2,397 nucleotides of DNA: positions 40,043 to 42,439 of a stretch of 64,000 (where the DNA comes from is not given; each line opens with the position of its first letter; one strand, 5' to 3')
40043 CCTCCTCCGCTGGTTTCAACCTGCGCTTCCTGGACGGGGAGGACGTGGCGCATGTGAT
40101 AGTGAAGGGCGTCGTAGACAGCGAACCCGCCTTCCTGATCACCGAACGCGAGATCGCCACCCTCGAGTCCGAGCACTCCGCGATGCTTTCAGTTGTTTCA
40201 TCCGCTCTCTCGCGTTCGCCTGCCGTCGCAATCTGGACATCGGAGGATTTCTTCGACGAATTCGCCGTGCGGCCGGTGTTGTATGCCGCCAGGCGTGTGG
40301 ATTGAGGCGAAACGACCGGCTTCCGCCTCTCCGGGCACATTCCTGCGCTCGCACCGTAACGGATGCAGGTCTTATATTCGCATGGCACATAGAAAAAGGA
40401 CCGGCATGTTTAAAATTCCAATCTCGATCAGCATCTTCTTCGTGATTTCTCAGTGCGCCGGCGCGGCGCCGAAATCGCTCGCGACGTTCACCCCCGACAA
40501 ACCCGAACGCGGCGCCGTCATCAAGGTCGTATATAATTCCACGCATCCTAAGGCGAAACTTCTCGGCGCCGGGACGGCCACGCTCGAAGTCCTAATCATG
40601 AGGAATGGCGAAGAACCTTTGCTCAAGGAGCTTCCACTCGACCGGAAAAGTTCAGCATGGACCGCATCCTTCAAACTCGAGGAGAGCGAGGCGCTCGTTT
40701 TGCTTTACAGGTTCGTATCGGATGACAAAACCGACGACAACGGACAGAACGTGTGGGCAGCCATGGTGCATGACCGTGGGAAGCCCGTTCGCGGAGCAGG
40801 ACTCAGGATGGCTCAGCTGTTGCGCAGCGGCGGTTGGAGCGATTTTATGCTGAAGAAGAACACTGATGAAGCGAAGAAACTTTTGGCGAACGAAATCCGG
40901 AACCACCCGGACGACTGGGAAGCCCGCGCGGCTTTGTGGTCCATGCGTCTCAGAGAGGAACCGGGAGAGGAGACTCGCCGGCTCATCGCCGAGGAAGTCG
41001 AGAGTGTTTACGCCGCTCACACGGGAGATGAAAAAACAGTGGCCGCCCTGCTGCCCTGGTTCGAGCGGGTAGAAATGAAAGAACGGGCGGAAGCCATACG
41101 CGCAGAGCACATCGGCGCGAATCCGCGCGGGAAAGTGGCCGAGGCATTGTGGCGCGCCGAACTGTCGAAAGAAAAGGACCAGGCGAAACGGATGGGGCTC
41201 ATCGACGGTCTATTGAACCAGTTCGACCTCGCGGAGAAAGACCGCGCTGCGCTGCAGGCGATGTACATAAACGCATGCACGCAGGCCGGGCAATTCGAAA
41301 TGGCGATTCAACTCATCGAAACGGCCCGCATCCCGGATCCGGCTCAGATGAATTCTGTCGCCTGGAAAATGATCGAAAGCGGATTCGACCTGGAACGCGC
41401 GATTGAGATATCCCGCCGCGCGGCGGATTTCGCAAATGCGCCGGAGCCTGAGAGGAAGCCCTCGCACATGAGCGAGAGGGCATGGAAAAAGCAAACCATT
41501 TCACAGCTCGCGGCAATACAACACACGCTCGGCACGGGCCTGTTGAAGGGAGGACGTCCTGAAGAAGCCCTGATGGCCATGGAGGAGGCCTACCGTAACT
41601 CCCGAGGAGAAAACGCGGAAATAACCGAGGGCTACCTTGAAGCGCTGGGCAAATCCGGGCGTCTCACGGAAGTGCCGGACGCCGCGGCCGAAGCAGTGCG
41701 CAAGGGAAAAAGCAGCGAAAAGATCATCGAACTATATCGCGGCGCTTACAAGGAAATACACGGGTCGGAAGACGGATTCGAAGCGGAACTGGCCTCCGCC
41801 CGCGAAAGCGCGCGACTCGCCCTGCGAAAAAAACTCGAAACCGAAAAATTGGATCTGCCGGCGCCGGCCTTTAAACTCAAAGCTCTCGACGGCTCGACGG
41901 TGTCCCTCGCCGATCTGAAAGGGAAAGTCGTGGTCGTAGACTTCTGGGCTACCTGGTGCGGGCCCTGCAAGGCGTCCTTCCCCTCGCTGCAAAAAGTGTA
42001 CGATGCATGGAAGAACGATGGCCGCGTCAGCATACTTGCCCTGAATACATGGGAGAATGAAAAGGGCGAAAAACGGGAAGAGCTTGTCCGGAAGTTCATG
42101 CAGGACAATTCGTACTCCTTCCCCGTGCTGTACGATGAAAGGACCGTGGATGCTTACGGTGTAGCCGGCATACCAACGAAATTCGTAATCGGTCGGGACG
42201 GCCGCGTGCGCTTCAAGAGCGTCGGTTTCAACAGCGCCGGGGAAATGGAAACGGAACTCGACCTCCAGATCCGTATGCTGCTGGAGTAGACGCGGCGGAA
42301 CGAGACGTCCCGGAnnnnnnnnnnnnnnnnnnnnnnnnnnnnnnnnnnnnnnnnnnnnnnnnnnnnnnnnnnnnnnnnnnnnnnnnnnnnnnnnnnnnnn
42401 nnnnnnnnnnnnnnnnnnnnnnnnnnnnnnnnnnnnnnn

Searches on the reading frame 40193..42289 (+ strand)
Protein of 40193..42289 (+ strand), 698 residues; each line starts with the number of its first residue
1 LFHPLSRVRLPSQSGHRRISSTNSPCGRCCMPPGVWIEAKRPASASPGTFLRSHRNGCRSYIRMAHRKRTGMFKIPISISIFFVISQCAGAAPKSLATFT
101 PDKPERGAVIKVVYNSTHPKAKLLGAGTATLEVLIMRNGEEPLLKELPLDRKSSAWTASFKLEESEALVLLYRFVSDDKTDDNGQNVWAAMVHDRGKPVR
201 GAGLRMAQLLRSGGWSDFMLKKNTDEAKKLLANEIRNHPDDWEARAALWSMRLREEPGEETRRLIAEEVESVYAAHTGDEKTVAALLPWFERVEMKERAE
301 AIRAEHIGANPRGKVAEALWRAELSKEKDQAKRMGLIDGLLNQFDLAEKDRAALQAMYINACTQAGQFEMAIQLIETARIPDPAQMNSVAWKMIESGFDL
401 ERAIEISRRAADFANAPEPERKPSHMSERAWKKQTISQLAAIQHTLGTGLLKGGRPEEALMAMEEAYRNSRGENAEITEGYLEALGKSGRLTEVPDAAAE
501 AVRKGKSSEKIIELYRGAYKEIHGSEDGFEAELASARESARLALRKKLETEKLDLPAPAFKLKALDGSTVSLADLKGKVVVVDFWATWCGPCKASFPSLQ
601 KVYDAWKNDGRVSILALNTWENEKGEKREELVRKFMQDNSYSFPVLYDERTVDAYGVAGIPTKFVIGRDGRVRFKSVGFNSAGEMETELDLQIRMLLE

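Call 25: search_protein_families(library=pfam, proteins=[window:40193-42289:+], max_evalue=0.00001)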
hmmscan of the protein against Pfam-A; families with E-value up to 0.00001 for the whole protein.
window:40193-42289:+ (698 aa): 4 families
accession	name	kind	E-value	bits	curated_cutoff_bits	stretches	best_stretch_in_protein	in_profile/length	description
PF00578.27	AhpC-TSA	-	7.2e-23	81.3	26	1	556-674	4-123/124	AhpC/TSA family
PF08534.16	Redoxin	-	3.7e-22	79.2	26.6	1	556-688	5-143/148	Redoxin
PF13905.12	Thioredoxin_8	-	1.3e-11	45.1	27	1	577-672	1-94/94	Thioredoxin-like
PF00085.26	Thioredoxin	-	5e-11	42.9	23.5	1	577-625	18-64/103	Thioredoxin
